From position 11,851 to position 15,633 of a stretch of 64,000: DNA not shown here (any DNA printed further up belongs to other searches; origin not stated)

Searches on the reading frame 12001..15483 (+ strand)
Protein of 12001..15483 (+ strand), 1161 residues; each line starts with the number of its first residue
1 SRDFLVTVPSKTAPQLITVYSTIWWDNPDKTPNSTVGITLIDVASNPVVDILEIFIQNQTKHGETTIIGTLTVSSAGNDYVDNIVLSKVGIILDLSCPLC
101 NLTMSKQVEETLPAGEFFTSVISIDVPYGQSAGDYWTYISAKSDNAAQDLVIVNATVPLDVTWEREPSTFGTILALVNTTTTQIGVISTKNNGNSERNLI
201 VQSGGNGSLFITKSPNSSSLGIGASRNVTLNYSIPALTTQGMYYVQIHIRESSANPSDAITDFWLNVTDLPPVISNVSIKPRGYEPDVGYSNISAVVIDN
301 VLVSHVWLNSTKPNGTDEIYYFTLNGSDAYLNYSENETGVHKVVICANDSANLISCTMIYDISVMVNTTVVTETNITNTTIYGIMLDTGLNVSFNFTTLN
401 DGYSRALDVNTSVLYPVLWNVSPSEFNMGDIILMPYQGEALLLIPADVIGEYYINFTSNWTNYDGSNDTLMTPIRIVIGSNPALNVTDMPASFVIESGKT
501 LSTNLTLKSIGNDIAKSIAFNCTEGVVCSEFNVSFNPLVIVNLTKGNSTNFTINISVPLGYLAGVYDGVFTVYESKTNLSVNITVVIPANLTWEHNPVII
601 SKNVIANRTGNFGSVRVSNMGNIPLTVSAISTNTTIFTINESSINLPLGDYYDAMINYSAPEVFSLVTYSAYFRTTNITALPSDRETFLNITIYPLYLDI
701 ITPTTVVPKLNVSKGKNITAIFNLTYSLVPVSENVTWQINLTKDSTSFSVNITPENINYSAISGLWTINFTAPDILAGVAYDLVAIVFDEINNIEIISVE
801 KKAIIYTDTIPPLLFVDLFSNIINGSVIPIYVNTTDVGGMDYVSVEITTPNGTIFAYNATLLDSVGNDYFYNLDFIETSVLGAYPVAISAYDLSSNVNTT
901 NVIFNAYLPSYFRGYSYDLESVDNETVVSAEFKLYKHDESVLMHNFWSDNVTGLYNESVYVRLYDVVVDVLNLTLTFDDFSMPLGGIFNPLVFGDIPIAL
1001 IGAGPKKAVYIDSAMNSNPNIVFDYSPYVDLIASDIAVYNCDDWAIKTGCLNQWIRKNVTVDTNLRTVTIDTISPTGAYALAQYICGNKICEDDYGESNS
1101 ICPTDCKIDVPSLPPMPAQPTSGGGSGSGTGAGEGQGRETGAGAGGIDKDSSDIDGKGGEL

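Call 58: search_protein_families(library=pfam, proteins=[window:12001-15483:+], max_evalue=0.5)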
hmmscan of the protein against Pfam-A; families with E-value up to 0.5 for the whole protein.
window:12001-15483:+ (1161 aa): 1 family
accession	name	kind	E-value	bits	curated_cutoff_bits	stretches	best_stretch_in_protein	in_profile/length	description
PF10633.15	NPCBM_assoc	-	3.7e-07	30.7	24.4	0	105-136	40-70/78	NPCBM-associated, NEW3 domain of alpha-galactosidase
